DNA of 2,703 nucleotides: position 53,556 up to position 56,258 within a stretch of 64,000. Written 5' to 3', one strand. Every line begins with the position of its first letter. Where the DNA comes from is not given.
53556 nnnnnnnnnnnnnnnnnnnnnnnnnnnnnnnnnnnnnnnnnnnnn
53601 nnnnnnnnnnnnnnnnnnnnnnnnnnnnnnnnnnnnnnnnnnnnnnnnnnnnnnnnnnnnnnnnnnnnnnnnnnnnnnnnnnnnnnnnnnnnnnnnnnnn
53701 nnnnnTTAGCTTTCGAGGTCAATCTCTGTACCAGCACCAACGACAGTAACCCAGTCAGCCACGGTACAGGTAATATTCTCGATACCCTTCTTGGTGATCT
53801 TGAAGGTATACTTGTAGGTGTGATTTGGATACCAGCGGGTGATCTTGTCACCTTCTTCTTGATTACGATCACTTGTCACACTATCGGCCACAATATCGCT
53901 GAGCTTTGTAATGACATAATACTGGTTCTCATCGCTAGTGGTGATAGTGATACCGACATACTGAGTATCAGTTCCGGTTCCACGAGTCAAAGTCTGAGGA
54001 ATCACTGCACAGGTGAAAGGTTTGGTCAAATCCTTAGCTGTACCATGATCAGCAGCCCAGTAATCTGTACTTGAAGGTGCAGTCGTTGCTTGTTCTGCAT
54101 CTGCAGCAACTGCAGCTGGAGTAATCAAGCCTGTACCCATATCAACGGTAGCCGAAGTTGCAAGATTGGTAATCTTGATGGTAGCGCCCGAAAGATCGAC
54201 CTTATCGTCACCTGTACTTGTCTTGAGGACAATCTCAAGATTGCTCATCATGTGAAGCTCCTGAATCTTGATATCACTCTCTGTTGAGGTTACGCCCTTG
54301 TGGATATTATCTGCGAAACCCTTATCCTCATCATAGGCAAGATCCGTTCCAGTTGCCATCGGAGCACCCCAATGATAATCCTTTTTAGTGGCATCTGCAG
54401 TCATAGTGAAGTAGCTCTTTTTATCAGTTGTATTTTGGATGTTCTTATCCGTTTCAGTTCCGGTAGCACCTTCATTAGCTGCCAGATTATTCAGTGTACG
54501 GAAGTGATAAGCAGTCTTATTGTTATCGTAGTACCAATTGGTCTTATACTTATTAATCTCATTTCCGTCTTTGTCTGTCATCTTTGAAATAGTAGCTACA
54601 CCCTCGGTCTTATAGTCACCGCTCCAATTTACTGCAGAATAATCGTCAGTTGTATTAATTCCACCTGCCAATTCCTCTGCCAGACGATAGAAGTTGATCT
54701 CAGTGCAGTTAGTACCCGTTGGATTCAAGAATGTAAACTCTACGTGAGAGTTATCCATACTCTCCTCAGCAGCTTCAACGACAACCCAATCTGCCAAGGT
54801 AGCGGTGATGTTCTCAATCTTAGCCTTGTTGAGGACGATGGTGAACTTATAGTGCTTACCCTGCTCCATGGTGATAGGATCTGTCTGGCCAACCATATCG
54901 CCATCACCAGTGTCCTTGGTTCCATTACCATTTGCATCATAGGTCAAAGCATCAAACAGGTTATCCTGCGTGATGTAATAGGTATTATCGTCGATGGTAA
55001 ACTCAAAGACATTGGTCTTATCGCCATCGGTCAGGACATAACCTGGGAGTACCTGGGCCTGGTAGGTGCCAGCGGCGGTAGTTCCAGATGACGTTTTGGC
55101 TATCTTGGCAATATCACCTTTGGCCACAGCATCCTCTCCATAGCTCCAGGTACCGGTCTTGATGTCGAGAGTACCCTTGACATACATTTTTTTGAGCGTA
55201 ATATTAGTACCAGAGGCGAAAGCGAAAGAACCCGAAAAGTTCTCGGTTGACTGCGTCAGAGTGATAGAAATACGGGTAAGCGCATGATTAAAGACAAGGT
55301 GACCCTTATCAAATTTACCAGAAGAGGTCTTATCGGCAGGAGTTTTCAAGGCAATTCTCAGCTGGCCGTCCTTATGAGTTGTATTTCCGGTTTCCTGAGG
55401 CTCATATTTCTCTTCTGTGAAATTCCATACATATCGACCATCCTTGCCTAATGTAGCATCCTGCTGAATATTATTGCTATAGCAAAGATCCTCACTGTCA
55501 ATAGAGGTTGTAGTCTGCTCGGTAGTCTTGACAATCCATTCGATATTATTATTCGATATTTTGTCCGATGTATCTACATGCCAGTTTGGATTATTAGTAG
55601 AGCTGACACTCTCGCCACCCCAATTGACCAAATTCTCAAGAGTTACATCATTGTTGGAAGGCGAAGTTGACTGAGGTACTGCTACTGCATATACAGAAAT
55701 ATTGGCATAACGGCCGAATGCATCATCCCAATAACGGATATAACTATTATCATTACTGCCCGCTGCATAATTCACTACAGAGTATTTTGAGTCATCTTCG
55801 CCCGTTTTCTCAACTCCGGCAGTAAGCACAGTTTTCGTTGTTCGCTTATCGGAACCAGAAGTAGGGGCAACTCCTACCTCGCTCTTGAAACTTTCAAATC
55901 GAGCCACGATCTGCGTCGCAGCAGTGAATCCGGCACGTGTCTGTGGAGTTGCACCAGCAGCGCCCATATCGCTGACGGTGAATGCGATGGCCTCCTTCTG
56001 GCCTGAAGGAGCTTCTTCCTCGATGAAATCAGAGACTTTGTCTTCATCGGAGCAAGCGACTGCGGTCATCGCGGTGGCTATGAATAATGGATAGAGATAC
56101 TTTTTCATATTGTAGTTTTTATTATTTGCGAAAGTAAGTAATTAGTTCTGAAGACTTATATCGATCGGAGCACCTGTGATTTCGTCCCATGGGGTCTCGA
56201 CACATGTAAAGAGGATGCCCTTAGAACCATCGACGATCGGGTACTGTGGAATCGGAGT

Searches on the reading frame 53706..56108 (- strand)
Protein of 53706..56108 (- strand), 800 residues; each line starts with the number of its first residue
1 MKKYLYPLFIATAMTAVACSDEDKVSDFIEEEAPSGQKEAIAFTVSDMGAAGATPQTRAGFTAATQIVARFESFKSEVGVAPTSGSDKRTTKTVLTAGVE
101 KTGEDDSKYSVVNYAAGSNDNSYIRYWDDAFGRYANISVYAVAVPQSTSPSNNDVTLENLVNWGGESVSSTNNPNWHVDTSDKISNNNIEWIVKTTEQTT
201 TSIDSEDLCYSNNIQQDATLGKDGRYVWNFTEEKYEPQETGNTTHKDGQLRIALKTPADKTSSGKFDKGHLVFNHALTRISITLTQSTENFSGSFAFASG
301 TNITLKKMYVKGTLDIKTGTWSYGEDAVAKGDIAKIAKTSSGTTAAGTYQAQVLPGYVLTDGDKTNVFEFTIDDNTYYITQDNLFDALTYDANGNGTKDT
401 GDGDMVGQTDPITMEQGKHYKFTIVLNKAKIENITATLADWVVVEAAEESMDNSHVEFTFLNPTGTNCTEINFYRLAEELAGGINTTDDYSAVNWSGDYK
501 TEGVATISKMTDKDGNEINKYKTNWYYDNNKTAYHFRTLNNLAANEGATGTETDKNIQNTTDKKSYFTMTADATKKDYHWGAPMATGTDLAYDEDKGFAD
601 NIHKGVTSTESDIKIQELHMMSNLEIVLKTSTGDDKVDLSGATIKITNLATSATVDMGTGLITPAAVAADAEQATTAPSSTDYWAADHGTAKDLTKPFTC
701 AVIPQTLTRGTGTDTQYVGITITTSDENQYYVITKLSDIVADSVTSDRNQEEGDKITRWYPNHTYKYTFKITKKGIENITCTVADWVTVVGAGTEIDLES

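Call 13: search_protein_families(library=pfam, proteins=[window:53706-56108:-], max_evalue=0.01)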
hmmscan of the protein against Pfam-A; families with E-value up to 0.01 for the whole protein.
window:53706-56108:- (800 aa): 1 family
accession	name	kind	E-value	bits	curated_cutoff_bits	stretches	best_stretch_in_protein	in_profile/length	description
PF13149.12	Mfa_like_1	-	2.9e-23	83.6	27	2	246-441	94-246/246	Fimbrillin-like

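Call 14: find_encoding_contigs(protein=window:53706-56108:-, flank=4000, max_places=10)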
Protein window:53706-56108:- (800 aa): no gene with exactly this product is on record in the collection.

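Call 17: find_homologous_proteins(query=window:53706-56108:-, max_evalue=1e-10)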
Query window:53706-56108:- (800 aa): 938 proteins with E <= 1e-10 among 8000 candidates; the best 120 are listed.
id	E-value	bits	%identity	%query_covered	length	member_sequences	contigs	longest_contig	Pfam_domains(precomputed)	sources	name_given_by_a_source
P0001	0.0e+0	1787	100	100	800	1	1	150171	PF13149.13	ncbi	-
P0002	0.0e+0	1331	78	100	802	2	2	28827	PF13149.13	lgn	-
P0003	0.0e+0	1114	67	100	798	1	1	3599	PF13149.13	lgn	-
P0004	0.0e+0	1041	65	100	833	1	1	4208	PF13149.13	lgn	-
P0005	6.2e-278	942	62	100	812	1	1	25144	PF13149.13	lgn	-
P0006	3.3e-249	847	56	100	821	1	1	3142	PF13149.13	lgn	-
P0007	3.2e-246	837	56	100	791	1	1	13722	PF13149.13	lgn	-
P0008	6.2e-241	820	56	100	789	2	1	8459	PF13149.13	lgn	-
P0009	3.9e-239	814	55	98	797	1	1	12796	PF13149.13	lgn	-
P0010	2.2e-236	805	55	100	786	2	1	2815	PF13149.13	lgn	-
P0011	4.1e-233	794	54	100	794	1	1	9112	PF13149.13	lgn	-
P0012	6.7e-232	790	56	96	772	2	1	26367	PF13149.13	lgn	-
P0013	1.6e-231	789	54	100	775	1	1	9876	PF13149.13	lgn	-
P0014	2.7e-230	785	54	100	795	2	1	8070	PF13149.13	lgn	-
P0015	1.3e-225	769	52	100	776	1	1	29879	PF13149.13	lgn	-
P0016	5.6e-223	761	53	100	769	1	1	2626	PF13149.13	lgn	-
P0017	2.0e-218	746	52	100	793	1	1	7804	PF13149.13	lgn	-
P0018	1.4e-217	743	52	100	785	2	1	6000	PF13149.13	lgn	-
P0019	1.5e-217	743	52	100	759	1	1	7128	PF13149.13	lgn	-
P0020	6.3e-209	714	52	100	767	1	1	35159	PF13149.13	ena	-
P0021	9.0e-208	710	50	100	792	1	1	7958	PF13149.13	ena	-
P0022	1.2e-207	710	51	99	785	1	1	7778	PF13149.13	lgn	-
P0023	1.2e-197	677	50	100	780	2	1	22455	PF13149.13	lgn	-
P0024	1.7e-197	676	49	100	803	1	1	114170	PF13149.13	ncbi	-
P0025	3.8e-196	672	48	98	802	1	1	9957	PF13149.13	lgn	-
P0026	3.0e-192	659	49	100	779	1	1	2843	PF13149.13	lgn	-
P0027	8.3e-192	658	48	100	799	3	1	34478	PF13149.13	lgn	-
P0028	1.2e-190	654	47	100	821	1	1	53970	PF13149.13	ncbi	-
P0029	7.8e-189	648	47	100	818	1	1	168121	PF13149.13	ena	-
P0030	9.9e-187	641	47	100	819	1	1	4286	PF13149.13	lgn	-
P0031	2.8e-184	633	48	100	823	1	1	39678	PF13149.13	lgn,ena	-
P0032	7.5e-178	611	46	100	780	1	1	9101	PF13149.13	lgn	-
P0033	8.7e-178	611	46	100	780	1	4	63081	PF13149.13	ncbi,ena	-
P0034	2.9e-177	609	45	100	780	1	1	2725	PF13149.13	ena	-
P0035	3.0e-175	603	46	100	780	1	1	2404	PF13149.13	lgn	-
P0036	5.0e-175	602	45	100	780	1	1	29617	PF13149.13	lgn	-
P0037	3.1e-174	599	46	100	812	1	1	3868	PF13149.13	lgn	-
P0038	4.5e-174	599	45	100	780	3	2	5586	PF13149.13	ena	-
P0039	1.0e-172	594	45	100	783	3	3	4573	PF13149.13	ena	-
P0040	1.6e-171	590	45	100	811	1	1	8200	PF13149.13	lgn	-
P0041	2.7e-171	590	45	100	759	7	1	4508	PF13149.13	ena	-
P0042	9.0e-169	581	43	100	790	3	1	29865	PF13149.13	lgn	-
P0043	1.7e-168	580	44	100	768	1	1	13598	PF13149.13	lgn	-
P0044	4.1e-167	576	45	100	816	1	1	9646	PF13149.13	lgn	-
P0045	2.0e-166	574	44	100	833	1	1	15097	PF13149.13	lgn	-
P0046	2.4e-166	573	45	100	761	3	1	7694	PF13149.13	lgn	-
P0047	4.8e-166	572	45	100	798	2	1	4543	PF13149.13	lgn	-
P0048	1.8e-164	567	45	100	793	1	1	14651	PF13149.13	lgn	-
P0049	3.4e-164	566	44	100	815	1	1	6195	PF13149.13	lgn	-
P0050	1.9e-163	564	44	100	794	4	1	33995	PF13149.13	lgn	-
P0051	2.6e-163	563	45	100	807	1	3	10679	PF13149.13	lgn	-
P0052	1.4e-162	561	43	100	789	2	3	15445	PF13149.13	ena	-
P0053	1.6e-162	561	44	100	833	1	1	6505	PF13149.13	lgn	-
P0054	7.8e-161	555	46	100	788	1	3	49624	PF13149.13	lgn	-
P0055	1.3e-159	551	42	100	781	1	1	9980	PF13149.13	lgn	-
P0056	6.4e-159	549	42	100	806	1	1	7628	PF13149.13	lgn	-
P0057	1.6e-157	544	45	100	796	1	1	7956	PF13149.13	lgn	-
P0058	2.4e-157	544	42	100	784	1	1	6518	PF13149.13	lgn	-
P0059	1.1e-156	541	43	100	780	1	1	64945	PF13149.13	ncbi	-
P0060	8.5e-156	538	43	100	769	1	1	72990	PF13149.13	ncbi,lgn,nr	ncbi:MAG: fimbrillin family protein [Prevotellaceae bacterium]|nr:fimbrillin family protein [Candida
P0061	1.8e-155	537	44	100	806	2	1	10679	PF13149.13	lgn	-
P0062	1.9e-155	537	40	100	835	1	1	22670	PF13149.13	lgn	-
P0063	3.8e-155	536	41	100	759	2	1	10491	PF13149.13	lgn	-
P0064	6.9e-155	535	44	98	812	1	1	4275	PF13149.13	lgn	-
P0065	7.5e-155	535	43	100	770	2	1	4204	PF13149.13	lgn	-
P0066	1.9e-154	534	43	100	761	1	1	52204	PF13149.13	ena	-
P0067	4.2e-154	533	44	100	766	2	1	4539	PF13149.13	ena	-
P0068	4.6e-154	533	43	100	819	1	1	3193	PF13149.13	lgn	-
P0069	5.1e-154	533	44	100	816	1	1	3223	PF13149.13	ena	-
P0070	3.3e-153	530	40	100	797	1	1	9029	PF13149.13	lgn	-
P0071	4.0e-153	530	42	100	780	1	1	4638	PF13149.13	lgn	-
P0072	4.6e-153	529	42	100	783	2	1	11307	PF13149.13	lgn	-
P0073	5.7e-153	529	41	100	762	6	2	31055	PF13149.13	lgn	-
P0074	8.5e-153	529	44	100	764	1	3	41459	PF13149.13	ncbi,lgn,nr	ncbi:MAG: fimbrillin family protein [Bacteroidales bacterium]|nr:fimbrillin family protein [Bacteroi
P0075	1.3e-152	528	43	100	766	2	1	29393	PF13149.13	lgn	-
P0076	2.3e-152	527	41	100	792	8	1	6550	PF13149.13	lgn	-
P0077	2.3e-152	527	42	100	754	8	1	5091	PF13149.13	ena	-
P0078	4.4e-152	526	43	100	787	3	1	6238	PF13149.13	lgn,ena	-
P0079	6.1e-152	526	43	99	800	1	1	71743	PF13149.13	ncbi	-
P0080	8.9e-152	525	42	100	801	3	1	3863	PF13149.13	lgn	-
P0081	1.1e-151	525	42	100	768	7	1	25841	PF13149.13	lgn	-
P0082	2.2e-151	524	43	100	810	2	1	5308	PF13149.13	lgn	-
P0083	2.2e-151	524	40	100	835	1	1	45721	PF13149.13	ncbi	-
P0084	2.3e-151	524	43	100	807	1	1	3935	PF13149.13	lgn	-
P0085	2.9e-151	523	43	100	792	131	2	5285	PF13149.13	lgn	-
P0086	4.5e-151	523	40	100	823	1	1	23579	PF13149.13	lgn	-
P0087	4.9e-151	523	41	100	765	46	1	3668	PF13149.13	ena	-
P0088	5.5e-151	523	42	100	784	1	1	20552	PF13149.13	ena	-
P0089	9.0e-151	522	42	100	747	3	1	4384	PF13149.13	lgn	-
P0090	1.1e-150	522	42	100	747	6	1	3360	PF13149.13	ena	-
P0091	1.2e-150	521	42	100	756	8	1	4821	PF13149.13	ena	-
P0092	2.0e-150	521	43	100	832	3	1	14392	PF13149.13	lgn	-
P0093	2.2e-150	521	42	100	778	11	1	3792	PF13149.13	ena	-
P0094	2.4e-150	520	42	100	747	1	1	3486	PF13149.13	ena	-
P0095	2.8e-150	520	42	100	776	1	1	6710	PF13149.13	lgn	-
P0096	3.5e-150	520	43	98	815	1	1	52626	PF13149.13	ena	-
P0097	4.0e-150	520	43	100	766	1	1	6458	PF13149.13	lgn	-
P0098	4.1e-150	520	42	100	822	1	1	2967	PF13149.13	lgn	-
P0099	8.0e-150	519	41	100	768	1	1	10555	PF13149.13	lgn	-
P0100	1.1e-149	518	42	100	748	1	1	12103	PF13149.13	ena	-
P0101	1.1e-149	518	42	100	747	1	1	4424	PF13149.13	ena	-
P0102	1.5e-149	518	45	100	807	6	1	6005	PF13149.13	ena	-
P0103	1.7e-149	518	42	100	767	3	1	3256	PF13149.13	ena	-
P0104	2.3e-149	517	43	100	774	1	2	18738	PF13149.13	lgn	-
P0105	7.3e-149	516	42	100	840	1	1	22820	PF13149.13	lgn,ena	-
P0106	8.0e-149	515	41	100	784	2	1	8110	PF13149.13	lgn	-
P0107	1.3e-148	515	40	100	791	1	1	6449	PF13149.13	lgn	-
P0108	1.4e-148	515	40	100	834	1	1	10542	PF13149.13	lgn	-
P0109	1.7e-148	514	43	100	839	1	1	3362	PF13149.13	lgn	-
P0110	3.2e-148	513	42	100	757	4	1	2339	PF13149.13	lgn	-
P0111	4.0e-148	513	42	100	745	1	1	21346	PF13149.13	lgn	-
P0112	4.2e-148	513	42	100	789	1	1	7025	PF13149.13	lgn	-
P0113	4.2e-148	513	43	100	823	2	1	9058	PF13149.13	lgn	-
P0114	4.4e-148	513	44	100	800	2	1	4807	PF13149.13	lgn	-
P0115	4.5e-148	513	42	100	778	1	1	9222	PF13149.13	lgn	-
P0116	1.1e-147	512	45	96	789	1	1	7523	PF13149.13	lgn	-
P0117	1.6e-147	511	41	100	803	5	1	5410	PF13149.13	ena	-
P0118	2.0e-147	511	42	100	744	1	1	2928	PF13149.13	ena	-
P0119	3.5e-147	510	42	100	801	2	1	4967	PF13149.13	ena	-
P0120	4.2e-147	510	41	100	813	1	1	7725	PF13149.13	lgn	-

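Call 18: find_encoding_contigs(protein=P0001, flank=10000, max_places=4)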
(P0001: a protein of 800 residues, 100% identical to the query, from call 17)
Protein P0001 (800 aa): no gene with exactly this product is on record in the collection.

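Call 19: find_encoding_contigs(protein=P0002, flank=6000, max_places=4)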
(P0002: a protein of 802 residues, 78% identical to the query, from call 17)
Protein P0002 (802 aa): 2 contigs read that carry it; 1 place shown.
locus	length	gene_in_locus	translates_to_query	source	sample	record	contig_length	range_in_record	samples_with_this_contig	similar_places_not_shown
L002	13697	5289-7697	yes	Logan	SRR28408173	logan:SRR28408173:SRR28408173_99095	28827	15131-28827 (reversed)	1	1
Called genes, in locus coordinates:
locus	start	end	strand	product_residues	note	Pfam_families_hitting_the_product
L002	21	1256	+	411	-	-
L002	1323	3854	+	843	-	-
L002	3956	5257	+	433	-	-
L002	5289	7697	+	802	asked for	PF13149:Mfa_like_1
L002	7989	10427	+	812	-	PF13149:Mfa_like_1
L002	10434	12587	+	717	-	PF13149:Mfa_like_1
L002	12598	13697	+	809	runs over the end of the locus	PF13149:Mfa_like_1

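Call 23: find_encoding_contigs(protein=P0005, flank=6000, max_places=3)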
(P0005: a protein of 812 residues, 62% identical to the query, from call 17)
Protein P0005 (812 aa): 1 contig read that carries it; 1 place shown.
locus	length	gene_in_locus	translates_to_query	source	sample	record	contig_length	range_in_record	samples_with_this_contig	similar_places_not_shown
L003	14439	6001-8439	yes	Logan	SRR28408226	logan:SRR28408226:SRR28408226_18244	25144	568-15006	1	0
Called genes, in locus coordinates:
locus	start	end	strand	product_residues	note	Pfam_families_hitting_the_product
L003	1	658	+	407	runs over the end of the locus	?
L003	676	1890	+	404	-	PF13149:Mfa_like_1 (weak)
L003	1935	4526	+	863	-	-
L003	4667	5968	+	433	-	PF13149:Mfa_like_1 (weak)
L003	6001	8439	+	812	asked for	PF13149:Mfa_like_1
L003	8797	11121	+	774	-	PF13149:Mfa_like_1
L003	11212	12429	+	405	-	PF09820:AAA-ATPase_like (weak)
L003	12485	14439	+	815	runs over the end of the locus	PF13149:Mfa_like_1 (weak)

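Call 24: find_encoding_contigs(protein=P0012, flank=6000, max_places=3)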
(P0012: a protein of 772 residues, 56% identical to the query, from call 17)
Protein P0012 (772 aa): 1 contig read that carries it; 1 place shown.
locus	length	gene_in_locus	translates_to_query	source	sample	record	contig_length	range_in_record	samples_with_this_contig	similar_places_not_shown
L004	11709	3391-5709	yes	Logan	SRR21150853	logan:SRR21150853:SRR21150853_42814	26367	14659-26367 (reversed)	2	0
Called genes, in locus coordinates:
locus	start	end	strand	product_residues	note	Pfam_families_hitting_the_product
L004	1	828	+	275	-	?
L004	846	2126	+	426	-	-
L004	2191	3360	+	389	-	PF13149:Mfa_like_1 (weak)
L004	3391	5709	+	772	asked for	PF13149:Mfa_like_1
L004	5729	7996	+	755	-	PF13149:Mfa_like_1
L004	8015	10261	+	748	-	PF13149:Mfa_like_1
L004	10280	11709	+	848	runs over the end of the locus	PF13149:Mfa_like_1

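Call 31: find_encoding_contigs(protein=P0003, flank=3000, max_places=3)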
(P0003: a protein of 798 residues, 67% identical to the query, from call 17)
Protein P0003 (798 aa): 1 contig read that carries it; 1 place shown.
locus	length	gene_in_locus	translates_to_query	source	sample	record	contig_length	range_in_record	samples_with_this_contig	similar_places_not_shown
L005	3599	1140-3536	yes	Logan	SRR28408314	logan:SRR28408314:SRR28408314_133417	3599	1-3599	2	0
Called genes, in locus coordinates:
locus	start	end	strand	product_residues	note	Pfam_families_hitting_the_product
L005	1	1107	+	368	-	?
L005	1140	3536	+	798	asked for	PF13149:Mfa_like_1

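Call 32: find_encoding_contigs(protein=P0004, flank=3000, max_places=3)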
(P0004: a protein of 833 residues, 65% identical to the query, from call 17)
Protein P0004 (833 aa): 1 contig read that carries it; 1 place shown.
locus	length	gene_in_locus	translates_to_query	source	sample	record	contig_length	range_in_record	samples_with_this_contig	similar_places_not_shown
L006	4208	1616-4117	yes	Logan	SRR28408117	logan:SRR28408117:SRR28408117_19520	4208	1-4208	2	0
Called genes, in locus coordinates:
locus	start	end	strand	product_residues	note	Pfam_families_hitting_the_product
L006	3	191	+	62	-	?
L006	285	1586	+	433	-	PF13149:Mfa_like_1 (weak)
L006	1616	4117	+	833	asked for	PF13149:Mfa_like_1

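Call 40: find_encoding_contigs(protein=P0125, flank=10000, max_places=10)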
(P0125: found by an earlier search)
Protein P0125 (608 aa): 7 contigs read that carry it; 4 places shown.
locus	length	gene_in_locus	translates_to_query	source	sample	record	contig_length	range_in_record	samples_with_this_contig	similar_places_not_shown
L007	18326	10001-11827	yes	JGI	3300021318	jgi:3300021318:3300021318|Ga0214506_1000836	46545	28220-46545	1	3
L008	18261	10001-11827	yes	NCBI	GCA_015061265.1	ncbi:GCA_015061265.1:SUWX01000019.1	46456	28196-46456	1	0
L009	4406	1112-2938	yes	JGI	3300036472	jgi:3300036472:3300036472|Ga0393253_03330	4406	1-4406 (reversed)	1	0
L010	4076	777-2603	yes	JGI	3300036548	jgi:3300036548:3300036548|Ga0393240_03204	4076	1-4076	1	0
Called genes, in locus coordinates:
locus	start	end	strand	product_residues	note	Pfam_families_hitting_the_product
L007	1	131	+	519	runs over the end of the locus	PF22848:ASD1_dom, PF06964:Alpha-L-AF_C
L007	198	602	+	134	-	PF01467:CTP_transf_like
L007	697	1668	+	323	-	PF00535:Glycos_transf_2, PF10111:Glyco_tranf_2_2 (weak), PF13641:Glyco_tranf_2_3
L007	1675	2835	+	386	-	PF13439:Glyco_transf_4 (weak), PF00534:Glycos_transf_1, PF13692:Glyco_trans_1_4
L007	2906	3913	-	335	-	PF26334:Gtf3_N, PF26337:Gtf3_C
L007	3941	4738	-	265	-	PF06293:Kdo (weak)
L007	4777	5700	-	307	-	PF04991:LicD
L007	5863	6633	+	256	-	PF13641:Glyco_tranf_2_3 (weak), PF00535:Glycos_transf_2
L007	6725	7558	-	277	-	PF04991:LicD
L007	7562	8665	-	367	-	PF13579:Glyco_trans_4_4, PF13439:Glyco_transf_4, PF20706:GT4-conflict (weak), PF00534:Glycos_transf_1, PF13692:Glyco_trans_1_4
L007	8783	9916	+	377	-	PF03279:Lip_A_acyltrans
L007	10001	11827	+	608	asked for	PF00009:GTP_EFTU, PF03144:GTP_EFTU_D2, PF00679:EFG_C, PF06421:LepA_C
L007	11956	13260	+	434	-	PF16980:CitMHS_2, PF03600:CitMHS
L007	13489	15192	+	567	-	PF00501:AMP-binding, PF13193:AMP-binding_C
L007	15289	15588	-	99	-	-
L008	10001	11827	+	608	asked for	PF00009:GTP_EFTU, PF03144:GTP_EFTU_D2, PF00679:EFG_C, PF06421:LepA_C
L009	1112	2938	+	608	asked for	PF00009:GTP_EFTU, PF03144:GTP_EFTU_D2, PF00679:EFG_C, PF06421:LepA_C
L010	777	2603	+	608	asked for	PF00009:GTP_EFTU, PF03144:GTP_EFTU_D2, PF00679:EFG_C, PF06421:LepA_C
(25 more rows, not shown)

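Call 44: find_related_loci(query=A1, collection=metagenome_contigs, flank=4000)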
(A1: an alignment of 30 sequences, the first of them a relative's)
Query A1 (800 aa) in metagenome_contigs; peptide patterns used: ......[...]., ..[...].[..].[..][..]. (x = any residue, [..] = any of these).
242 stretches matched a pattern; 116 encode a relative of the query (tblastn E <= 1e-3); the best 80 are kept; 80 distinct loci.
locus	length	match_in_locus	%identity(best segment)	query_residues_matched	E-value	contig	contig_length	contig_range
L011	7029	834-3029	40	1-799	5e-154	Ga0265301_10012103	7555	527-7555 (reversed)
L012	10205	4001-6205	40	1-799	2e-153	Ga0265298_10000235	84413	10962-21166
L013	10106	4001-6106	40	1-799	4e-153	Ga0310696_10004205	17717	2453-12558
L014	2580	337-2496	41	1-799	2e-161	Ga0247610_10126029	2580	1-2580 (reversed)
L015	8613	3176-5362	39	1-799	9e-146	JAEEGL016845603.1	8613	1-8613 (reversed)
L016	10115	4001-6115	39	1-799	4e-145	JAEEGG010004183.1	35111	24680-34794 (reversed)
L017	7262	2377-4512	39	1-799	2e-142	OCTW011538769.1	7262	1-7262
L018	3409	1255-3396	39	1-799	3e-148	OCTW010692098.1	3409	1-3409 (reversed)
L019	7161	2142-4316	38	2-799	4e-142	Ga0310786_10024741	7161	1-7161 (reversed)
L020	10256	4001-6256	39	1-799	8e-142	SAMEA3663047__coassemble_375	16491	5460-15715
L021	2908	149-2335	39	1-799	1e-148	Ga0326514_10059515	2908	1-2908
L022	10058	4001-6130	38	1-799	2e-140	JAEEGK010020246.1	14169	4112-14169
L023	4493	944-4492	38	2-799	6e-143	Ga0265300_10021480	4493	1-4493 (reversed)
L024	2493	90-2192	38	1-799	7e-147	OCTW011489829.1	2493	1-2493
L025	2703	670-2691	40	57-799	1e-145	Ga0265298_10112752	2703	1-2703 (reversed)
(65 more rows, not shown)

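Call 67: find_encoding_contigs(protein=P0007, flank=5000, max_places=3)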
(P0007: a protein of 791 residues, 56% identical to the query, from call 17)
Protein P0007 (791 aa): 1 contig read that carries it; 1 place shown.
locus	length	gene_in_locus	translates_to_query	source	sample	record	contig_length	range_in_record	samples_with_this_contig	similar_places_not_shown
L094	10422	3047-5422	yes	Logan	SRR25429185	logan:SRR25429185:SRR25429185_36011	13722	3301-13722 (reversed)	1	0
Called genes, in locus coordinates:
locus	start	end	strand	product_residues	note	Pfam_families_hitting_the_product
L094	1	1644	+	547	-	?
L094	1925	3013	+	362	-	-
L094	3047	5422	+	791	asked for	PF13149:Mfa_like_1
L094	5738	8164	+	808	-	PF13149:Mfa_like_1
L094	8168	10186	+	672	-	PF13149:Mfa_like_1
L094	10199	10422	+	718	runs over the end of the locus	PF13149:Mfa_like_1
